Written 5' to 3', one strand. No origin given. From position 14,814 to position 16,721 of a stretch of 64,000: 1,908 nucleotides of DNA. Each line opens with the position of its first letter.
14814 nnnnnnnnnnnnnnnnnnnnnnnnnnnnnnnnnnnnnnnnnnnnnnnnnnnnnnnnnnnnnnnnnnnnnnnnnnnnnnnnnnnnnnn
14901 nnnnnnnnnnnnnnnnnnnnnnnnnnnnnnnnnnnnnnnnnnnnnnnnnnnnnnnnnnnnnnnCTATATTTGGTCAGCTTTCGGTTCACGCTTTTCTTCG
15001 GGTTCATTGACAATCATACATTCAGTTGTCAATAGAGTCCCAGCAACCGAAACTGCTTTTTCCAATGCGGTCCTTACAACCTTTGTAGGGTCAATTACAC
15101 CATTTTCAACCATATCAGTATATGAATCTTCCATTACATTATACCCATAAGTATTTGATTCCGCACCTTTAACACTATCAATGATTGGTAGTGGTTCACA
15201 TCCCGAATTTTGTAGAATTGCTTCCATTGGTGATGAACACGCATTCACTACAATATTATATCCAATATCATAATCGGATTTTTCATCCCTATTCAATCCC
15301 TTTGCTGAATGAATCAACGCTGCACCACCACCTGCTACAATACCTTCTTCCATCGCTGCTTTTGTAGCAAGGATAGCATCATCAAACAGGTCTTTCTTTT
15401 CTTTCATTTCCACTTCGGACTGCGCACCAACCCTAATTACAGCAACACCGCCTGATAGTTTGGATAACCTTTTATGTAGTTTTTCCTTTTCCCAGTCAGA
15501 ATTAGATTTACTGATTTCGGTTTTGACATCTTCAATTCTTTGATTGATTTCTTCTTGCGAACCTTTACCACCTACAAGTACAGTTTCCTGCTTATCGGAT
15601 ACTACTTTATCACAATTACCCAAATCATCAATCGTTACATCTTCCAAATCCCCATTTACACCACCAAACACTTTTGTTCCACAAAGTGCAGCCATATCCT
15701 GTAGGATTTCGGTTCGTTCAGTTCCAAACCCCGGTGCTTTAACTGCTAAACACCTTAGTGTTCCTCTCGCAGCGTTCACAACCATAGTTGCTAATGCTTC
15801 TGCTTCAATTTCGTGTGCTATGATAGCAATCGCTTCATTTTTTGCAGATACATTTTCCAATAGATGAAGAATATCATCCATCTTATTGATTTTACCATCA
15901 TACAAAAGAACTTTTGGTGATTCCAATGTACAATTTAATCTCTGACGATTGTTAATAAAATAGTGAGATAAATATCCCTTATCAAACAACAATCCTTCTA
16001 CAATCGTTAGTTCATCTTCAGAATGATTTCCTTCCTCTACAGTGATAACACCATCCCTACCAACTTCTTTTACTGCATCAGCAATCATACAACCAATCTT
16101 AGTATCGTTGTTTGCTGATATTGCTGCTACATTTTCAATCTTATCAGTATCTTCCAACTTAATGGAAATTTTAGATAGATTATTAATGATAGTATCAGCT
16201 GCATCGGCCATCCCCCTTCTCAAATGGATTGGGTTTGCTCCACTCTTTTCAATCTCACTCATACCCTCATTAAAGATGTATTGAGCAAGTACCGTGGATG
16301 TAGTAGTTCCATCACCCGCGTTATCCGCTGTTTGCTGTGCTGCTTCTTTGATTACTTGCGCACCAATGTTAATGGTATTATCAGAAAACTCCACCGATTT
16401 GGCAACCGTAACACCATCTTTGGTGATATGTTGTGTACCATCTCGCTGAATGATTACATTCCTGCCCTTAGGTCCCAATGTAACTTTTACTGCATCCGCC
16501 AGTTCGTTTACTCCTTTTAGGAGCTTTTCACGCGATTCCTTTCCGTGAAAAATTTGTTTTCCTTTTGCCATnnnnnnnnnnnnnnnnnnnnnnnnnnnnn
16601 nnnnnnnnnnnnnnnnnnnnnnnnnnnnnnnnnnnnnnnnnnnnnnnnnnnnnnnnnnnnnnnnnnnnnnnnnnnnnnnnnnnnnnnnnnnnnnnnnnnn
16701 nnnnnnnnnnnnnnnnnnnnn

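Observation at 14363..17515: Phage proteostasis module: J-domain protein, GroEL, HNH endonuclease, GroES, with ClpS-like adaptor nearby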

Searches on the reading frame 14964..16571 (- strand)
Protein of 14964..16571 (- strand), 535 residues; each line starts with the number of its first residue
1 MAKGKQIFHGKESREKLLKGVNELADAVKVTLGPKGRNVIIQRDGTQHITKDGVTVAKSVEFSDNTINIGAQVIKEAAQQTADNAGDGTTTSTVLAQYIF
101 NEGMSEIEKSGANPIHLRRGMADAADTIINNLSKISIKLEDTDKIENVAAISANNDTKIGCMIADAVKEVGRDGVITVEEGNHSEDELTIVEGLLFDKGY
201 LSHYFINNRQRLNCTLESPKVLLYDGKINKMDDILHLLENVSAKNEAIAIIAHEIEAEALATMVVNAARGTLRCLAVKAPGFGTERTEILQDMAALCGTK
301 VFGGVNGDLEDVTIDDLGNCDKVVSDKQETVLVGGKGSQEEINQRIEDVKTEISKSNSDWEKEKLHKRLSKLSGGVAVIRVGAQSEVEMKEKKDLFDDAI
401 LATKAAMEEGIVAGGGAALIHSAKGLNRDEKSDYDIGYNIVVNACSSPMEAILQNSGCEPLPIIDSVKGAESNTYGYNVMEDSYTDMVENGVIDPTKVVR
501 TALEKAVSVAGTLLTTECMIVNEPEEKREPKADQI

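Call 3: search_protein_families(library=pfam, proteins=[window:14964-16571:-], max_evalue=0.1)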
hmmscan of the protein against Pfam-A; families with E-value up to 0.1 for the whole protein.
window:14964-16571:- (535 aa): 2 families
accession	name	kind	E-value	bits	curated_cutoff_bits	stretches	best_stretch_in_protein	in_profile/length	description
PF00118.29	Cpn60_TCP1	-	4.8e-66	223.9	34.3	1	24-523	1-489/490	TCP-1/cpn60 chaperonin family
PF25723.1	HU_inhibitor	-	0.059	14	27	0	337-376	2-41/72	Bacteriophage inhibitor of histone-like protein HU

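Call 4: search_protein_families(library=phrogs, proteins=[window:14964-16571:-], max_evalue=0.01)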
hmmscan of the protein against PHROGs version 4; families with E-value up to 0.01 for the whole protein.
window:14964-16571:- (535 aa): 1 family
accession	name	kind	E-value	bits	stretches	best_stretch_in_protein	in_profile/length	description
phrog_5725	-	other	1.4e-158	529.8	1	4-527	4-538/540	chaperonin groEL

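Call 6: search_dna_similar(query=window:14964-16571:-, collection=phages, mode=protein, max_rows=40)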
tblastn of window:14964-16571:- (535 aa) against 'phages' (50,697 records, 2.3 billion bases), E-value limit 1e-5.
Records with a match: 282; places in all: 282; records where one place covers at least 80% of the query: 236.
Best place of each record, by identity: <60% 282.
By first word of the organism name: Vibrio 89; Flavobacterium 73; Aeromonas 12; Staphylococcus 11; Pseudomonas 11; Cellulophaga 9; Listeria 8; Bacillus 8; uncultured 7; Bacteriophage 7; and 20 more.
By host as written in the record: - 82; Flavobacterium sp. BAL314 68; Staphylococcus aureus 8; Listeria monocytogenes 7; Flavobacterium sp. LMO8 4; Cellulophaga sp. HaHa_2_95 4; Pseudomonas aeruginosa 4; Bacillus subtilis 4; and 70 more.
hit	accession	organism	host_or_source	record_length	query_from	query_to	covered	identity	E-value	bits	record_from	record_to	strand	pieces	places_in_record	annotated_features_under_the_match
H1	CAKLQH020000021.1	Acinetobacter phage MD-2021a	not known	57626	5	527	98%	49.0%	8e-146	469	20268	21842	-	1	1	groL: chaperonin Cpn60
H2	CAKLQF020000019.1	Acinetobacter phage MD-2021a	not known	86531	5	527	98%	49.0%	9e-146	469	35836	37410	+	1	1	groL: chaperonin Cpn60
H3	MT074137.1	Bacteroides phage DAC16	Bacteroides thetaiotaomicron VPI-5485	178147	5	527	98%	47.1%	2e-137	444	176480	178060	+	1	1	hypothetical protein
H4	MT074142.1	Bacteroides phage DAC23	Bacteroides thetaiotaomicron VPI-5490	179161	5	527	98%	47.1%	3e-137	444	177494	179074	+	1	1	hypothetical protein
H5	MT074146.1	Bacteroides phage SJC03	Bacteroides thetaiotaomicron VPI-5494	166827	5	527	98%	47.1%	4e-137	444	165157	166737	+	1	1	hypothetical protein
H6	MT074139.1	Bacteroides phage DAC19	Bacteroides thetaiotaomicron VPI-5487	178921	5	527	98%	46.9%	4e-137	444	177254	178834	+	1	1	hypothetical protein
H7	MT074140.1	Bacteroides phage DAC20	Bacteroides thetaiotaomicron VPI-5488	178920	5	527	98%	46.9%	4e-137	444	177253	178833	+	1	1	hypothetical protein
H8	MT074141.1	Bacteroides phage DAC22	Bacteroides thetaiotaomicron VPI-5489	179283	5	527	98%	46.9%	4e-137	444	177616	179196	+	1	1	hypothetical protein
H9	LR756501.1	uncultured phage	metagenomic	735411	5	520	96%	47.2%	7e-138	446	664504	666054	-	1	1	record has no annotation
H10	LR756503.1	uncultured phage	metagenomic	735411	5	520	96%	47.2%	7e-138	446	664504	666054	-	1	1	record has no annotation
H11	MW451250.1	Vibrio phage phiTY18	Vibrio parahaemolyticus TY18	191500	5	525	97%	46.5%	1e-135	439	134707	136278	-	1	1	record has no annotation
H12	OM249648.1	Vibrio phage phiKT1024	Vibrio sp.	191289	5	525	97%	46.5%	4e-135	438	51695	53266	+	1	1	putative chaperonin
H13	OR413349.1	Vibrio phage pv27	Vibrio parahaemolyticus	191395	5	520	96%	46.9%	1e-134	437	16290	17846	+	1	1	chaperonin groEL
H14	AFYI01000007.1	Salmonella enterica subsp. enterica serovar Infantis str. ...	Homo sapiens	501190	5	525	97%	46.5%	2e-139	451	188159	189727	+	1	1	chaperonin GroL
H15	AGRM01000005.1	Salmonella enterica subsp. houtenae str. ATCC BAA-1581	Homo sapiens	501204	5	525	97%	46.5%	6e-139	449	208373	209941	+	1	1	chaperonin GroL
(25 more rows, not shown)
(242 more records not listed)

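Call 8: find_related_loci(query=window:14964-16571:-, collection=viral_contigs, flank=6000)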
Query window:14964-16571:- (535 aa) in viral_contigs; peptide patterns used: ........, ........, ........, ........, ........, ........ (x = any residue, [..] = any of these).
553 stretches matched a pattern; 549 encode a relative of the query (tblastn E <= 1e-3); the best 80 are kept; 80 distinct loci.
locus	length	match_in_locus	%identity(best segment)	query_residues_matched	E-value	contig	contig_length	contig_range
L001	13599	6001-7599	95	3-535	0e+0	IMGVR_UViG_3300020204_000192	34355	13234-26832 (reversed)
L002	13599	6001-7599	95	3-535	0e+0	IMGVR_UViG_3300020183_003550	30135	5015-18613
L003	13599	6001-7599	95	3-535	0e+0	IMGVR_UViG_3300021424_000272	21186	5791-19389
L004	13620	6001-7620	83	1-535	0e+0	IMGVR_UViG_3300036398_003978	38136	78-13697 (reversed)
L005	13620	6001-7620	83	1-535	0e+0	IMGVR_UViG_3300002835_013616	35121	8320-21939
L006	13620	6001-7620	83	1-535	0e+0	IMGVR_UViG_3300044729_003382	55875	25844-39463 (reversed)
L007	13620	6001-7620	83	1-535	0e+0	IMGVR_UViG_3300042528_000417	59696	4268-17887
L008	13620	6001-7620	83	1-535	0e+0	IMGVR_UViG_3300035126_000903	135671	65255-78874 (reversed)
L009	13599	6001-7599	95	3-535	0e+0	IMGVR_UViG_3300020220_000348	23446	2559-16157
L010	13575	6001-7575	68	4-527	0e+0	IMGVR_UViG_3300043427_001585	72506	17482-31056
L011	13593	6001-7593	68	4-532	0e+0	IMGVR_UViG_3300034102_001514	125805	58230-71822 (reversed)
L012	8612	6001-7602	65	4-535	0e+0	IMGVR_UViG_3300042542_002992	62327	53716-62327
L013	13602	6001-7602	65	4-535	0e+0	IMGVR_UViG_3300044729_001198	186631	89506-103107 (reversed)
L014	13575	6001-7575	66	5-524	0e+0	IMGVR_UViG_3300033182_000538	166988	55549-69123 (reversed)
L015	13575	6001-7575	66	5-524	0e+0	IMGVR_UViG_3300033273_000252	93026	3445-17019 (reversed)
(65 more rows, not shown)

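Call 18: search_solved_structures(query=window:14964-16571:-, max_evalue=1e-50, show_alignments=1)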
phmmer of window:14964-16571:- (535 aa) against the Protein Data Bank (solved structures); distinct sequences matched with E-value up to 1e-50: 49.
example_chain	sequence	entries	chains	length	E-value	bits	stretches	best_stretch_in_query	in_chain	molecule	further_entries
8wuw_A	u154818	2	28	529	5.8e-159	533.3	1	4-525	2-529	Chaperonin GroEL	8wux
9rwr_A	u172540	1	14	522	2.2e-152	511.6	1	5-524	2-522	Ancestral Fibrobacteres-Chlorobi-Bacteroidetes Group Chaperonin (AFCB)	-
8wuc_A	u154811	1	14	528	2e-146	491.9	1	8-525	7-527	Chaperonin GroEL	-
8wu4_A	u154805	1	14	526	4.7e-146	490.7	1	8-524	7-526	Chaperonin GroEL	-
4wsc_A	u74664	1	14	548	3.5e-145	487.8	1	4-525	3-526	60 kDa chaperonin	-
9mmz_A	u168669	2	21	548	3.8e-145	487.7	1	4-525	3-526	Chaperonin GroEL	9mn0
6kfv_A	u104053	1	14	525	4.3e-145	487.5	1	5-524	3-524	60 kDa chaperonin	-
4pkn_G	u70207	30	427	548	4.6e-145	487.4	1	4-525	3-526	60 kDa chaperonin | Chaperonin GroEL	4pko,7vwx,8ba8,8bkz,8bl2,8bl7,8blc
1aon_A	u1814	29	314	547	5.9e-145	487.1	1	5-525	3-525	GROEL | groEL protein | 60 kDa chaperonin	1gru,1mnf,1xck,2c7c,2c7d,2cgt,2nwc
3c9v_A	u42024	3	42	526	6.7e-145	486.9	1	5-525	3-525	60 kDa chaperonin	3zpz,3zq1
5opx_A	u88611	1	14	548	7.4e-145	486.7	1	4-525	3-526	60 kDa chaperonin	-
4hel_A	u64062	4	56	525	8e-145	486.6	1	5-524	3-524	60 kDa chaperonin 4 | Chaperonin GroEL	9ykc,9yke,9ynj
5opw_A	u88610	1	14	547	9.4e-145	486.4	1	5-525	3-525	60 kDa chaperonin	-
2yey_A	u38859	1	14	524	1.1e-144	486.1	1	5-523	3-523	60 KDA CHAPERONIN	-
1pcq_A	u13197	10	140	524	1.2e-144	486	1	5-523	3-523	groEL protein | 60 KDA CHAPERONIN | Chaperonin GroEL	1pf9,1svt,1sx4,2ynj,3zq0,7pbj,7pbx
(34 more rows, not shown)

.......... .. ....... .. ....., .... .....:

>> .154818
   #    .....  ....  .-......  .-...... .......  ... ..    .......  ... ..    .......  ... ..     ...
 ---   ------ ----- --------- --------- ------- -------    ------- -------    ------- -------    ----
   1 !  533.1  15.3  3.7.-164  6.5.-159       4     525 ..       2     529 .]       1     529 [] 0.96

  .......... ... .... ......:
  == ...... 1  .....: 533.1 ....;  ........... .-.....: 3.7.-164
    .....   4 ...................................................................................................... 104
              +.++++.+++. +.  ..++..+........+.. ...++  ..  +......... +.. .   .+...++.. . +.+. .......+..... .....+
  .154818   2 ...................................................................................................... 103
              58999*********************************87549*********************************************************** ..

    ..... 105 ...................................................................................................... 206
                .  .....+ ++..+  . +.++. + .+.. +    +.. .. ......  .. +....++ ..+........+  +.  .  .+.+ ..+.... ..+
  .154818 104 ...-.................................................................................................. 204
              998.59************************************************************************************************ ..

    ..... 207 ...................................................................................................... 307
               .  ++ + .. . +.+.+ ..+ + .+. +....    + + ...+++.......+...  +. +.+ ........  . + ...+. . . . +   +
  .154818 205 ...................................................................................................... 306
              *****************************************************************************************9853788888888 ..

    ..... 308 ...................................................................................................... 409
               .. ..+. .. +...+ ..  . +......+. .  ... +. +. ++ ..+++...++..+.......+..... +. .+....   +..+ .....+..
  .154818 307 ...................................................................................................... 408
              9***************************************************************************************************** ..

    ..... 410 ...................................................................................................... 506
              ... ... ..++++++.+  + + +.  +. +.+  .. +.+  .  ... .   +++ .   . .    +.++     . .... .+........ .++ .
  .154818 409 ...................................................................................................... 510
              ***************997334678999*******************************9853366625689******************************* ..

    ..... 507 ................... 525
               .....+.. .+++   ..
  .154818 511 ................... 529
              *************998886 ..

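Call 62: search_protein_families(library=ncbifam, proteins=[window:14964-16571:-], max_evalue=0.01)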
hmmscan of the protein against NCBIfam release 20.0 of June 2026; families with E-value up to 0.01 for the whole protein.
window:14964-16571:- (535 aa): 15 families
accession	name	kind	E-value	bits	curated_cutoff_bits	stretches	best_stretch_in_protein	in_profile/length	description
NF000592.1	PRK00013.1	subfamily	1.2e-194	647.6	397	1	5-523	2-523/524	chaperonin GroEL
NF009487.0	PRK12849.1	subfamily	7.3e-192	638.4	352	1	5-529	3-529/543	chaperonin GroEL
TIGR02348.1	GroEL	equivalog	7.5e-192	638.5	582.1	1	5-526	2-526/526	chaperonin GroEL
NF009489.0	PRK12851.1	subfamily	6.5e-187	622.2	464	1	5-531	4-532/541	chaperonin GroEL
NF009488.0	PRK12850.1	subfamily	1.9e-182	607.5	475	1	4-531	3-532/544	chaperonin GroEL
NF010704.0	PRK14104.1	subfamily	5.6e-150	500.2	1041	1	5-527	4-529/546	chaperonin GroEL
NF038369.1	GroEL3_Chlamy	exception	2.8e-73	247.3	600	1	11-519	10-505/506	variant chaperonin GroEL3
NF038370.1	GroEL2_Chlamy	exception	2.2e-46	158.6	600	1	24-526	22-525/533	variant chaperonin GroEL2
NF041082.2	thermosome_alpha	equivalog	4.6e-24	85.2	450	2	3-180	8-181/519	thermosome subunit alpha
TIGR02345.1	chap_CCT_eta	equivalog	1.8e-23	82.7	669.2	2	20-171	26-183/523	T-complex protein 1 subunit eta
TIGR02339.1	thermosome_arch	subfamily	1.2e-22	80.4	671.1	2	2-167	6-176/521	thermosome subunit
NF041083.2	thermosome_beta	equivalog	1.7e-22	80.1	400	2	3-181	8-182/520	thermosome subunit beta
TIGR02342.1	chap_CCT_delta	equivalog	2.2e-18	66.1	695.35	2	14-184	11-177/517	T-complex protein 1 subunit delta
TIGR02341.1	chap_CCT_beta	equivalog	8.9e-14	51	522.15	1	20-206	22-210/519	T-complex protein 1 subunit beta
TIGR02340.1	chap_CCT_alpha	equivalog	5.6e-10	38.5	800.2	1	9-185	9-182/536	T-complex protein 1 subunit alpha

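Call 66: find_related_loci(query=window:14964-16571:-, collection=metagenome_contigs, flank=3000)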
Query window:14964-16571:- (535 aa) in metagenome_contigs; peptide patterns used: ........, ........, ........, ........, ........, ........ (x = any residue, [..] = any of these).
600 stretches matched a pattern (row limit reached: there are more); 599 encode a relative of the query (tblastn E <= 1e-3); the best 80 are kept; 80 distinct loci.
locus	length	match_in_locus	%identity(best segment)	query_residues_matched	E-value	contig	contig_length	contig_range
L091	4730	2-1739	85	1-527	0e+0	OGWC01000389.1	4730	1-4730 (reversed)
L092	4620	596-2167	68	4-526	0e+0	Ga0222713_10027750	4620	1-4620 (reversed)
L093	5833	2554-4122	50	5-525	7e-164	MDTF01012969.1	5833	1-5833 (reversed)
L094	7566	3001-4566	49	5-524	3e-161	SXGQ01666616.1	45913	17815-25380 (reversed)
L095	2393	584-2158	51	5-527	7e-173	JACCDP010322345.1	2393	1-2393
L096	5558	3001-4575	50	5-527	2e-160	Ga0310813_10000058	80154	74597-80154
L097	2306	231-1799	49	5-525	4e-172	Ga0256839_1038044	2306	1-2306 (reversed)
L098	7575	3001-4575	49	5-527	9e-160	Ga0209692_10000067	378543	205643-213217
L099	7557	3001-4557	51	12-527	6e-160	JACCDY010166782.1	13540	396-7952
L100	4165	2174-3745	49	5-526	1e-164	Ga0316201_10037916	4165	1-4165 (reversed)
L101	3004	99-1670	51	5-525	1e-167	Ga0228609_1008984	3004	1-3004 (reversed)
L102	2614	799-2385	50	5-527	4e-169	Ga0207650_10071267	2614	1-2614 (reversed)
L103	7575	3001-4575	48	5-527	1e-158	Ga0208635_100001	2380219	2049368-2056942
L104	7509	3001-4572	51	5-526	7e-159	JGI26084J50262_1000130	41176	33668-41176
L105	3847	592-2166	48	5-527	2e-164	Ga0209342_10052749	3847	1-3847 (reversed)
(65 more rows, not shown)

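Call 68: find_related_loci(query=A4, collection=viral_contigs, flank=2500)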
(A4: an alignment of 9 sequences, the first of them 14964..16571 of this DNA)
Query A4 (535 aa) in viral_contigs; peptide patterns used: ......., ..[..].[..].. (x = any residue, [..] = any of these).
598 stretches matched a pattern (row limit reached: there are more); 393 encode a relative of the query (tblastn E <= 1e-3); the best 80 are kept; 80 distinct loci.
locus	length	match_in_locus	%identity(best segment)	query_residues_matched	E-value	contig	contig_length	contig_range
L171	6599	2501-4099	95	3-535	0e+0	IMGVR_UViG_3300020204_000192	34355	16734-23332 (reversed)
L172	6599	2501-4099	95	3-535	0e+0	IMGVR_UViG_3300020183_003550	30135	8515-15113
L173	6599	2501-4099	95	3-535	0e+0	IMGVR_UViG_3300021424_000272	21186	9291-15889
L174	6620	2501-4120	83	1-535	0e+0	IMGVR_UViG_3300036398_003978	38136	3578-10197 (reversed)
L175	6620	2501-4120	83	1-535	0e+0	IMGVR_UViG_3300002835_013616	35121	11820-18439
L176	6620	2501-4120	83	1-535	0e+0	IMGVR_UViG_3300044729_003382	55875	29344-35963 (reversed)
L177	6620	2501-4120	83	1-535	0e+0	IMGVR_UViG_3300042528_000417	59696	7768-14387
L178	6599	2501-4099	95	3-535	0e+0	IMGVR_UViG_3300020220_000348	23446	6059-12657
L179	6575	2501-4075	68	4-527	0e+0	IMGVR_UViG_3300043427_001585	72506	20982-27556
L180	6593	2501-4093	68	4-532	0e+0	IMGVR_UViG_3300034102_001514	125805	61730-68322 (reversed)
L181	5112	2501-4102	65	4-535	0e+0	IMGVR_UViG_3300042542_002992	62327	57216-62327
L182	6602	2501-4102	65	4-535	0e+0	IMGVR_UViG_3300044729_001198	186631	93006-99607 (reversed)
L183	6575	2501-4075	66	5-524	0e+0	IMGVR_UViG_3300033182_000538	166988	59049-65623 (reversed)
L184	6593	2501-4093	65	4-535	0e+0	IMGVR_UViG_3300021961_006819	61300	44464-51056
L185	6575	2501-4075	66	5-524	0e+0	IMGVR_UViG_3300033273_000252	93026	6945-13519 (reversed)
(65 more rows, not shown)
